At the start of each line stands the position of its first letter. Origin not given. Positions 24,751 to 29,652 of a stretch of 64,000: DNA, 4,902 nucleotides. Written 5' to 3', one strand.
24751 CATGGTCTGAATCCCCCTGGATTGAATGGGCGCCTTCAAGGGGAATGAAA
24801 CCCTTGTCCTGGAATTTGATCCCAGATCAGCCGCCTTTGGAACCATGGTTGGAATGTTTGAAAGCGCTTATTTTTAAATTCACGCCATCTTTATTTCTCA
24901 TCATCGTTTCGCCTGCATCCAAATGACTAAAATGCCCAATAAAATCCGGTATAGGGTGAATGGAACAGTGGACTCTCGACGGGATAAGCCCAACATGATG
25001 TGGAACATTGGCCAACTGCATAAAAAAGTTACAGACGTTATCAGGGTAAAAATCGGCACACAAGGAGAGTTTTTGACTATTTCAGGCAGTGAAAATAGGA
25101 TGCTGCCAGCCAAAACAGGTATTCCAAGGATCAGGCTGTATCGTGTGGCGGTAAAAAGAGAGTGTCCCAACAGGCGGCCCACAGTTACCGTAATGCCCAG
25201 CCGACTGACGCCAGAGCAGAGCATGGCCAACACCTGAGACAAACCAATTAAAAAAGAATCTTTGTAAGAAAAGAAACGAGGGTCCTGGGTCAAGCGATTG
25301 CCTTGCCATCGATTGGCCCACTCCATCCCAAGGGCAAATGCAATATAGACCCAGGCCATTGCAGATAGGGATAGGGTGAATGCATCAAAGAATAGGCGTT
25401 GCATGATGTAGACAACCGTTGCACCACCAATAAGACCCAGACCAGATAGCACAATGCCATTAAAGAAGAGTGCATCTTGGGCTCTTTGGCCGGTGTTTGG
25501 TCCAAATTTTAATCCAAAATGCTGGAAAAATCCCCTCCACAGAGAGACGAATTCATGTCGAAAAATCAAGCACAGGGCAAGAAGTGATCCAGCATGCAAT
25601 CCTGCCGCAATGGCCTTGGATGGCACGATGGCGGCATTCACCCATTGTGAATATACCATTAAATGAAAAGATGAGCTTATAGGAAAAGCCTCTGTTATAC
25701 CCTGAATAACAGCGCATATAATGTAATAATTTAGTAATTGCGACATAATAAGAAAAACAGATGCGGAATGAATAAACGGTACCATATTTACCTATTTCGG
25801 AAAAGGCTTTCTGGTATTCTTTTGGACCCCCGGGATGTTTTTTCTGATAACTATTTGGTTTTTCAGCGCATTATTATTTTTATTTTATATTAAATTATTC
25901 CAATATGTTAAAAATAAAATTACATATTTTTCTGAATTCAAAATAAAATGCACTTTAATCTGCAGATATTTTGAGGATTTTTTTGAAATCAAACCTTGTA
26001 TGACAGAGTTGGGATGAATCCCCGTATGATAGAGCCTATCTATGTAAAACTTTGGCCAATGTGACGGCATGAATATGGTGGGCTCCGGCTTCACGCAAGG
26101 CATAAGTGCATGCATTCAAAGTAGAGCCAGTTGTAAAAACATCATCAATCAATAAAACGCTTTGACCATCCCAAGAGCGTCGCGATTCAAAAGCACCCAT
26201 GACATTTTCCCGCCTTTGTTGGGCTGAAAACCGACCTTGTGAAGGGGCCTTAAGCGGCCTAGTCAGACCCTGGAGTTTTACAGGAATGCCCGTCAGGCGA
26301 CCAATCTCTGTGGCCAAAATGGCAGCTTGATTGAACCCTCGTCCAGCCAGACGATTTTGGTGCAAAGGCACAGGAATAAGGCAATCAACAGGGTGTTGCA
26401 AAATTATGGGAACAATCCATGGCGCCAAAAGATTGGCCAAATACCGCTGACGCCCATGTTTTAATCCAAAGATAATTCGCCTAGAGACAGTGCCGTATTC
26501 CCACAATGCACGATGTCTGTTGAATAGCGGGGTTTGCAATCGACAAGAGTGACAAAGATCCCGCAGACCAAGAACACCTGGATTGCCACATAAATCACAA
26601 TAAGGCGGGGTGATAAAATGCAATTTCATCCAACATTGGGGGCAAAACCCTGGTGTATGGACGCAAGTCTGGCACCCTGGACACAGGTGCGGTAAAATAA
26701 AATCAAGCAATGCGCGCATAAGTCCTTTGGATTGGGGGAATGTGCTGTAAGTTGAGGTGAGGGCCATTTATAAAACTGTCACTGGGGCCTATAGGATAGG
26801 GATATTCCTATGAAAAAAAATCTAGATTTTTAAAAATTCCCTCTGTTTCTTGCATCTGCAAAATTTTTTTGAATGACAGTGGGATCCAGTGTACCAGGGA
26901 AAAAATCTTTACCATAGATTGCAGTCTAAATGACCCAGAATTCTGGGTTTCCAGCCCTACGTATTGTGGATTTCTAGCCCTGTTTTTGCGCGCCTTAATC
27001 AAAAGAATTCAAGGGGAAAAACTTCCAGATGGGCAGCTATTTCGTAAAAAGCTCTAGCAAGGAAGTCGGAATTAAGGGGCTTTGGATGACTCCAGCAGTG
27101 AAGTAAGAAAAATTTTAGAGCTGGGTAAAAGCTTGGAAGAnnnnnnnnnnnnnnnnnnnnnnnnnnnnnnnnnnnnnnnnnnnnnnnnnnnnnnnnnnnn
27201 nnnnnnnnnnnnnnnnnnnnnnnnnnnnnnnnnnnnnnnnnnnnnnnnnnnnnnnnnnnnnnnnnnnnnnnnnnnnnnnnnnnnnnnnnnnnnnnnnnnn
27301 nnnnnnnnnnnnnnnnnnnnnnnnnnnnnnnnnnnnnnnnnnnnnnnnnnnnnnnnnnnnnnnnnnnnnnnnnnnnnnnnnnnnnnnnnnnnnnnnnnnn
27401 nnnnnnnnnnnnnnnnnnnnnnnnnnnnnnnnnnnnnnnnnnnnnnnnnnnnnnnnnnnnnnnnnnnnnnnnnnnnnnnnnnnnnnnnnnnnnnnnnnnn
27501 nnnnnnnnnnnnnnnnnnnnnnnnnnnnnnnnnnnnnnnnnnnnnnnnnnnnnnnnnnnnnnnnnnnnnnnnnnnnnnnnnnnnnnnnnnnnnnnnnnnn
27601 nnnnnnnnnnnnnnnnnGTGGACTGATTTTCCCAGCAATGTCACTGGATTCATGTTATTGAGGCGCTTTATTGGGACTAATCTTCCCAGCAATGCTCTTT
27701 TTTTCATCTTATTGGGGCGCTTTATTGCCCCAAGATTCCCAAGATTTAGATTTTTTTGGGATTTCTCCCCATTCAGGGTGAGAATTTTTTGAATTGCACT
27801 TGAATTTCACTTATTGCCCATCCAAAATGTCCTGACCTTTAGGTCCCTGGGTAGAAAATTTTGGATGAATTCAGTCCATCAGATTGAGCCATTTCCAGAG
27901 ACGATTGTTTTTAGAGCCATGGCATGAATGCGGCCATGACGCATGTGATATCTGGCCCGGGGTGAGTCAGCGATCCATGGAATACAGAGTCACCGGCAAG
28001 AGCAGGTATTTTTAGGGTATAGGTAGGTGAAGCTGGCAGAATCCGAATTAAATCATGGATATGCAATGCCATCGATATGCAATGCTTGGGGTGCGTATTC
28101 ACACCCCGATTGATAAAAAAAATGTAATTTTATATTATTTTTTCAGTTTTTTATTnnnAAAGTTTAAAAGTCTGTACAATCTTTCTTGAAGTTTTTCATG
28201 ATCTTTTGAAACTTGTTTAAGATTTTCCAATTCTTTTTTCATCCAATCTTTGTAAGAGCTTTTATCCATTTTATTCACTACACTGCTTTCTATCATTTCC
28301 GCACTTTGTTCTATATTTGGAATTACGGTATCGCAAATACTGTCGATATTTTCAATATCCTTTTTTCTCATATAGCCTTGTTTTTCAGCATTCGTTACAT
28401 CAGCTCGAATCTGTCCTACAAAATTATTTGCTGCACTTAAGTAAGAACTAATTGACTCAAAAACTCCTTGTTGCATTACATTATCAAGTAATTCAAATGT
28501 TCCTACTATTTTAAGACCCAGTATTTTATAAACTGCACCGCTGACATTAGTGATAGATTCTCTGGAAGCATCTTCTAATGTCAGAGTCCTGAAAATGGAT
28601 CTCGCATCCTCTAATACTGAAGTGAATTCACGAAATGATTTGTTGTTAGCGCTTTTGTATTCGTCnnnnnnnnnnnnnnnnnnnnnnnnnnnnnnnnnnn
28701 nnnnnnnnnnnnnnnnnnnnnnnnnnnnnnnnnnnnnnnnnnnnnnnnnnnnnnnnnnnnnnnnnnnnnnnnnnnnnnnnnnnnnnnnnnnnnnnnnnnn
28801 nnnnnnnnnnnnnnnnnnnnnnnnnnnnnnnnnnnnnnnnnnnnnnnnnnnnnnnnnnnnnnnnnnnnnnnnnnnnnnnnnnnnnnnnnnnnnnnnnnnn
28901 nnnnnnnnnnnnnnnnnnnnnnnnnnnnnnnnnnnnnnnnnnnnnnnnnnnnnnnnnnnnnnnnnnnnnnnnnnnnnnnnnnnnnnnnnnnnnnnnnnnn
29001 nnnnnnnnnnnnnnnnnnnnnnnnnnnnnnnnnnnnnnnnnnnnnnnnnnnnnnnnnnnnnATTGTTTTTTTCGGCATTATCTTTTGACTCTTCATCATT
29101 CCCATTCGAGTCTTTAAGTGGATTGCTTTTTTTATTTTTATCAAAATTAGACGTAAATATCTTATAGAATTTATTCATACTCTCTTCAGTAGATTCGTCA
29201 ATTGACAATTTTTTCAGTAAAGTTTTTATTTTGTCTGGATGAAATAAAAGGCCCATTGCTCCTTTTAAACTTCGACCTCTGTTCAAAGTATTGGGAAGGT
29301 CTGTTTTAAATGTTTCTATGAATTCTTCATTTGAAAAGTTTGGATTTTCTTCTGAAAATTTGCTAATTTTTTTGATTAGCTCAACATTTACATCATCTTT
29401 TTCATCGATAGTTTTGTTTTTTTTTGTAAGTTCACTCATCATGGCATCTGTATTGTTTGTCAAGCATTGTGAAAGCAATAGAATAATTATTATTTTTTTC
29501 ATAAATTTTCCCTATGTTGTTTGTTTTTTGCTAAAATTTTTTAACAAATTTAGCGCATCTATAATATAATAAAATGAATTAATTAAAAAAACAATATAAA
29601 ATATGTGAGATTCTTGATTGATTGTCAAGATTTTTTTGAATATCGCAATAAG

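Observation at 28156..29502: Sec-signal protein carrying a ~135-residue Gln/Trp/Tyr prion-like repeat domain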

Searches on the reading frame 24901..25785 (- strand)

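Call 10: search_protein_families(library=ncbifam, proteins=[window:24901-25785:-], max_evalue=0.001)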
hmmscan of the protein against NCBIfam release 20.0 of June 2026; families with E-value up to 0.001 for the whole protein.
window:24901-25785:- (294 aa): 12 families
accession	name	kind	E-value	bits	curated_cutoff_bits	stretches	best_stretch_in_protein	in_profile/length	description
NF001393.0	PRK00281.2-4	equivalog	1.5e-35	122.9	284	1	21-290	6-263/266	undecaprenyl-diphosphate phosphatase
NF001394.0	PRK00281.2-5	equivalog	1.8e-30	106.4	311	1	21-290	11-274/281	undecaprenyl-diphosphate phosphatase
TIGR00753.1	undec_PP_bacA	equivalog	5.3e-29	101.7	217.5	1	22-284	2-255/255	undecaprenyl-diphosphatase UppP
NF001390.0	PRK00281.1-4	equivalog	5.6e-29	101.4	260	1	16-291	5-266/272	undecaprenyl-diphosphate phosphatase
NF001392.0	PRK00281.2-1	equivalog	3e-28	99.1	308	1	21-290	10-271/280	undecaprenyl-diphosphate phosphatase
NF001389.0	PRK00281.1-2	equivalog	4.4e-24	85.3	262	1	21-290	9-263/272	undecaprenyl-diphosphate phosphatase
NF001391.0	PRK00281.1-5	equivalog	9.2e-19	67.9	293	1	21-291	9-273/279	undecaprenyl-diphosphate phosphatase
NF001388.0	PRK00281.1-1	equivalog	6e-18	65.4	362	1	16-290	6-271/273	undecaprenyl-diphosphate phosphatase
NF001397.0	PRK00281.3-4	equivalog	1.4e-17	64.3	363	1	21-287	6-274/281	undecaprenyl-diphosphate phosphatase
NF001395.0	PRK00281.3-1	equivalog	5.6e-14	52.2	394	1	172-288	183-300/306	undecaprenyl-diphosphate phosphatase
NF001398.0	PRK00281.3-5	equivalog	2.2e-13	50.7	354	1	21-288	7-267/278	undecaprenyl-diphosphate phosphatase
NF001396.0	PRK00281.3-3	equivalog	2e-11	44.3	382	1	17-289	4-262/264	undecaprenyl-diphosphate phosphatase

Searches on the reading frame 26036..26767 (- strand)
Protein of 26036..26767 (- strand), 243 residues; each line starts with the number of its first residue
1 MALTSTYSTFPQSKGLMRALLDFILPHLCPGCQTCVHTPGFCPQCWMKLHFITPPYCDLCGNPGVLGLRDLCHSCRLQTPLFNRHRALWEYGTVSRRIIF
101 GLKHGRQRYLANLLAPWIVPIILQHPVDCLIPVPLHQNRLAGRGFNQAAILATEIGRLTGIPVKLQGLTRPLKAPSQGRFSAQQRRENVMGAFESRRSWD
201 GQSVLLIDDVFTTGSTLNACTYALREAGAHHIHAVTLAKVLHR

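Call 10: search_protein_families(library=ncbifam, proteins=[window:26036-26767:-], max_evalue=0.001)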
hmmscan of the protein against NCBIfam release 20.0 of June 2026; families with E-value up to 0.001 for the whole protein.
window:26036-26767:- (243 aa): 15 families
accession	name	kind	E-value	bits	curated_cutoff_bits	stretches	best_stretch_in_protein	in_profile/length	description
NF008616.0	PRK11595.1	equivalog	1.4e-25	90.1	304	1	29-240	8-226/227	DNA utilization protein GntX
TIGR00201.1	comF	subfamily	1.5e-25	90.2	233.55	1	57-239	1-190/190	ComF family protein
NF005537.0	PRK07199.1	subfamily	3.4e-06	26.3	322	1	188-236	198-246/301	ribose-phosphate diphosphokinase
NF006605.0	PRK09162.1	equivalog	1.9e-05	24.1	181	1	179-239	76-136/183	hypoxanthine-guanine phosphoribosyltransferase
NF003549.0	PRK05205.1-5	equivalog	7.5e-05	22.3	138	1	142-230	42-128/182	bifunctional pyr operon transcriptional regulator/uracil phosphoribosyltransferase PyrR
NF002095.0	PRK00934.1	equivalog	0.00011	21.5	296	1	200-241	204-245/287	ribose-phosphate diphosphokinase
TIGR01251.1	ribP_PPkin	subfamily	0.00011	21.3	113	1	188-240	197-249/309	ribose-phosphate diphosphokinase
NF009211.0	PRK12560.1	equivalog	0.00013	21.8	188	1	148-235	62-147/187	adenine phosphoribosyltransferase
NF002636.0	PRK02304.1-5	equivalog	0.00015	21.3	125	1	200-239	116-155/176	adenine phosphoribosyltransferase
NF002635.0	PRK02304.1-4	subfamily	0.00017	21.2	146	1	200-235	114-149/188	adenine phosphoribosyltransferase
NF002620.0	PRK02277.1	subfamily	0.00023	20.9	115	1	183-237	122-177/201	orotate phosphoribosyltransferase-like protein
NF005592.0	PRK07322.1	subfamily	0.00041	19.8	143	1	199-233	118-152/180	adenine phosphoribosyltransferase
NF002320.0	PRK01259.1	subfamily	0.00066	19.1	297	1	199-241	212-254/316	ribose-phosphate diphosphokinase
NF002634.0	PRK02304.1-3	equivalog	0.00081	19.1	170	0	199-235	116-152/182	adenine phosphoribosyltransferase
NF002686.0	PRK02458.1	equivalog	0.00095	18.7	506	0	125-236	146-253/323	ribose-phosphate diphosphokinase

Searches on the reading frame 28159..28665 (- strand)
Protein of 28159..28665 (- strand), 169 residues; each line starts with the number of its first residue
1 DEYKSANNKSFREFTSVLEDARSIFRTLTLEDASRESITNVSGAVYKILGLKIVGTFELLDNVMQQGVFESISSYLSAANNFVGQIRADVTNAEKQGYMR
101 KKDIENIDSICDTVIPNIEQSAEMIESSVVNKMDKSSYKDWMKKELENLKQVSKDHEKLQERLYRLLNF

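Call 17: search_solved_structures(query=window:28159-28656:-, max_evalue=10, show_alignments=2)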
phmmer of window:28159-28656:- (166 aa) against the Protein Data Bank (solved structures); distinct sequences matched with E-value up to 10: 7.
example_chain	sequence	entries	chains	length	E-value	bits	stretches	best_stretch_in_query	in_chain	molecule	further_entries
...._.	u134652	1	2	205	0.26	14.6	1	108-158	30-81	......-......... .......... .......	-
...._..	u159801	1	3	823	0.5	13.7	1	11-85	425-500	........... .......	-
4m8a_A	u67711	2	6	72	0.63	13.4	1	5-66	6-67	ATP-dependent zinc metalloprotease FtsH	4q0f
6wvk_H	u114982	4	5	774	1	12.7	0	111-159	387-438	DNA helicase IV | DNA helicase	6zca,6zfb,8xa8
3bk1_A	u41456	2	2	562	1.6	12.1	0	32-98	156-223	Metal dependent hydrolase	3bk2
3t3n_A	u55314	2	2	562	1.6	12.1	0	32-98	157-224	Metal dependent hydrolase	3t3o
8ugc_A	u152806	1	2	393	2.6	11.4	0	52-103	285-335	FD15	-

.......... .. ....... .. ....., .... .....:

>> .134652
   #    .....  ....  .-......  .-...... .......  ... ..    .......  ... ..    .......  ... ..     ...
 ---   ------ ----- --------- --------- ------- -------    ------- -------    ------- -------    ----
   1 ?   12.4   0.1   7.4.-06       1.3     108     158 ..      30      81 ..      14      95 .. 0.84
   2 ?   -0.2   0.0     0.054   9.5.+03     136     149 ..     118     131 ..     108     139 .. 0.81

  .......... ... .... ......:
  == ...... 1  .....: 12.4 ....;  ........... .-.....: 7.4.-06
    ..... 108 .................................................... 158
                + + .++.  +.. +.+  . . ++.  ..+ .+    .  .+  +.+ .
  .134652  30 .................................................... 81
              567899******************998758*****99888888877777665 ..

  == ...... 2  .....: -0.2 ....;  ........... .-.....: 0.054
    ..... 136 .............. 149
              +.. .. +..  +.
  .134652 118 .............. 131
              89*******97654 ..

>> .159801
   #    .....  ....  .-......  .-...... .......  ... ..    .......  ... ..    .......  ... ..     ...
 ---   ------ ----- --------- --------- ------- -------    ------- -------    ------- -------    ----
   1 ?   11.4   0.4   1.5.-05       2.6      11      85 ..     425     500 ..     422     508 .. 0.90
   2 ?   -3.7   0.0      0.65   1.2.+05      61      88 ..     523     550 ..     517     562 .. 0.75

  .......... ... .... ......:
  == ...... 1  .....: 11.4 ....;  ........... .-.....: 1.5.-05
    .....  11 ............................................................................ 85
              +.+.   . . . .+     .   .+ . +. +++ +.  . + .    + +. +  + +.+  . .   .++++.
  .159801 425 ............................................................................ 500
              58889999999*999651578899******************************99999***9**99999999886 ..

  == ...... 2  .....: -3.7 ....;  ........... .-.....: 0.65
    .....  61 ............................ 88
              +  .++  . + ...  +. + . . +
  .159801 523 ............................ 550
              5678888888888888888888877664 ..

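Call 22: search_protein_families(library=pfam, proteins=[window:28159-28656:-], max_evalue=5)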
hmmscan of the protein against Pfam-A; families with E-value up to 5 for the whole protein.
window:28159-28656:- (166 aa): 3 families
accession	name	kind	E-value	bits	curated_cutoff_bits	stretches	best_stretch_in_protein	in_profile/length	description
PF19887.4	DUF6360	-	0.024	15.2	23.8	1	43-123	3-80/91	Family of unknown function (DUF6360)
PF06892.16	Phage_CP76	-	0.16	12.3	26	1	62-124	82-145/146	Phage regulatory protein CII (CP76)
PF17261.7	DUF5327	-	0.51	11.5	27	0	84-154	13-80/95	Family of unknown function (DUF5327)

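Call 64: predict_structure(protein=window:28159-28665:-)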
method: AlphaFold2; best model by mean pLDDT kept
length: 169 residues; sequences in the alignment: 1
mean_pLDDT: 54.0   pTM: 0.42
mean pLDDT of the five models: 54.0, 47.0, 45.8, 45.0, 42.9
residues with pLDDT >= 90: 0; 70-90: 14; 50-70: 100; < 50: 55
segments of 3 or more residues with pLDDT < 50: 1-10, 52-70, 149-169
pLDDT, mean of each block of 10 residues (from residue 1): 36 61 61 55 59 37 40 59 66 68 69 65 57 57 54 40 30
secondary structure, 60 per line:
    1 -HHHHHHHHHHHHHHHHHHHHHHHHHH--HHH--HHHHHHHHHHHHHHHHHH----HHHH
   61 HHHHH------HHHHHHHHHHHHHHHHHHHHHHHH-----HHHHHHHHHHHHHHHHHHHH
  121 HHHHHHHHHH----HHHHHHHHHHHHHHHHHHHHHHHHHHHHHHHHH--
elements in order: H2-27 H35-52 H57-65 H72-95 H101-130 H135-167

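Call 68: fold_search(model_id=the predicted structure, library=pdb)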
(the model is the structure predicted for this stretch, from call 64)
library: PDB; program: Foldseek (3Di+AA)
matches with E <= 10: 402; with E <= 0.001: 0
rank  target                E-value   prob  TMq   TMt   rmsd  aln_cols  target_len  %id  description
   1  2gsc_B                6.2e-02  0.98  0.33  0.47  13.8       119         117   15  Crystal Structure of the Conserved Hypothetical Cytosolic Protein Xcc0516 from Xanthomonas campestris (released 2006-10-03)
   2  2gsc_A                8.5e-02  0.98  0.34  0.50  13.9       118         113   14  Crystal Structure of the Conserved Hypothetical Cytosolic Protein Xcc0516 from Xanthomonas campestris (released 2006-10-03)
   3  2gsc_E                9.0e-02  0.97  0.33  0.48  14.1       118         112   14  Crystal Structure of the Conserved Hypothetical Cytosolic Protein Xcc0516 from Xanthomonas campestris (released 2006-10-03)
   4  2gsc_D                2.1e-01  0.91  0.34  0.48  13.2       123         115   15  Crystal Structure of the Conserved Hypothetical Cytosolic Protein Xcc0516 from Xanthomonas campestris (released 2006-10-03)
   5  2gsc_C                2.2e-01  0.90  0.32  0.47  13.0       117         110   19  Crystal Structure of the Conserved Hypothetical Cytosolic Protein Xcc0516 from Xanthomonas campestris (released 2006-10-03)
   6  7ruv_B                3.7e-01  0.60  0.32  0.36  13.3       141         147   13  Structure of Human ATP:Cobalamin Adenosyltransferase E193K bound to adenosylcobalamin (released 2021-11-24)
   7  6r2g_A                6.2e-01  0.20  0.24  0.26  15.6       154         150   12  Crystal structure of a single-chain protein mimetic of the gp41 NHR trimer in complex with the synthetic CHR peptide C (released 2019-07-10)
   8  4nwp_A                6.6e-01  0.41  0.31  0.35  12.4       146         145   15  Computationally Designed Two-Component Self-Assembling Tetrahedral Cage, T33-21, Crystallized in Space Group R32 (released 2014-05-28)
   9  5vl4                  7.3e-01  0.38  0.31  0.35  13.1       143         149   10  Accidental minimum contact crystal lattice formed by a redesigned protein oligomer (released 2018-05-23)
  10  6ivl_E                7.7e-01  0.16  0.25  0.18  17.2       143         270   18  Crystal structure of a membrane protein L259A (released 2019-11-06)
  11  2yfb_B                8.1e-01  0.38  0.35  0.27  20.2       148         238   15  X-ray structure of McpS ligand binding domain in complex with succinate (released 2012-04-18)
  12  6ivp_B                8.1e-01  0.14  0.24  0.17  18.1       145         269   18  Crystal structure of a membrane protein P262A (released 2019-11-06)
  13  6c9i_C                8.5e-01  0.41  0.33  0.38  12.5       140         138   14  Single-Particle reconstruction of DARP14 - A designed protein scaffold displaying ~17kDa DARPin proteins - Scaffold (released 2018-03-21)
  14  1wvt_A                8.5e-01  0.30  0.28  0.32  13.1       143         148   10  Crystal structure of uncharacterized protein ST2180 from Sulfolobus tokodaii (released 2006-01-03)
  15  5jsb_B                8.5e-01  0.28  0.23  0.32  10.2       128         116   15  Crystal structure of Mcl1-inhibitor complex (released 2016-11-16)
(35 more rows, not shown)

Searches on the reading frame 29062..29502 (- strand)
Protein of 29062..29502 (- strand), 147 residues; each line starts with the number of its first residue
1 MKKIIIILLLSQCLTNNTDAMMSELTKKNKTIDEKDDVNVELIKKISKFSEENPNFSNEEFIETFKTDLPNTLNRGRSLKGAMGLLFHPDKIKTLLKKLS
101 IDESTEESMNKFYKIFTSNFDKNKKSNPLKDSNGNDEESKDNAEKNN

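Call 16: search_solved_structures(query=window:29062-29502:-, max_evalue=10, show_alignments=3)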
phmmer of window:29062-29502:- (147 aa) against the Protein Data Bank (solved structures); distinct sequences matched with E-value up to 10: 1.
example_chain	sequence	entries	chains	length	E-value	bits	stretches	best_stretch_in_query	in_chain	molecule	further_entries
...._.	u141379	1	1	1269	0.0087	19.3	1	21-107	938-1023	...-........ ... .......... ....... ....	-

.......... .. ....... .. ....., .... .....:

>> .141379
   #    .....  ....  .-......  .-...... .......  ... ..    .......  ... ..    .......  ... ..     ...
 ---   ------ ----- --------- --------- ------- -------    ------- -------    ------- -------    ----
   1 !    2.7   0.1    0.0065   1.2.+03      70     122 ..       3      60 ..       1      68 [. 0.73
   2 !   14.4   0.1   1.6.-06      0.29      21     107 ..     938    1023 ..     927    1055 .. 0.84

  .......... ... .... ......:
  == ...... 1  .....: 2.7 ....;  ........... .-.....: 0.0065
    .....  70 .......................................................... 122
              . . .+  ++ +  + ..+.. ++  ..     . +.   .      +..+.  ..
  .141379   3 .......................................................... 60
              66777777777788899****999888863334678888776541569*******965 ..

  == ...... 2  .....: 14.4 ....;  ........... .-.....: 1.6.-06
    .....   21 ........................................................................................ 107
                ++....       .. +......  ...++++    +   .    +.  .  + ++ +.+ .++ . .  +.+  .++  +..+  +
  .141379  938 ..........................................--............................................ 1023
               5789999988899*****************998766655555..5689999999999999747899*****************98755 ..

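Call 22: search_protein_families(library=pfam, proteins=[window:29062-29502:-], max_evalue=5)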
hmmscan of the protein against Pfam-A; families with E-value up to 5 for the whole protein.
window:29062-29502:- (147 aa): 1 family
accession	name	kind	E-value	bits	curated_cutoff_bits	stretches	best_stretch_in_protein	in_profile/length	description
PF17060.10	MPS2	-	0.014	14.9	28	1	13-61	183-230/395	Monopolar spindle protein 2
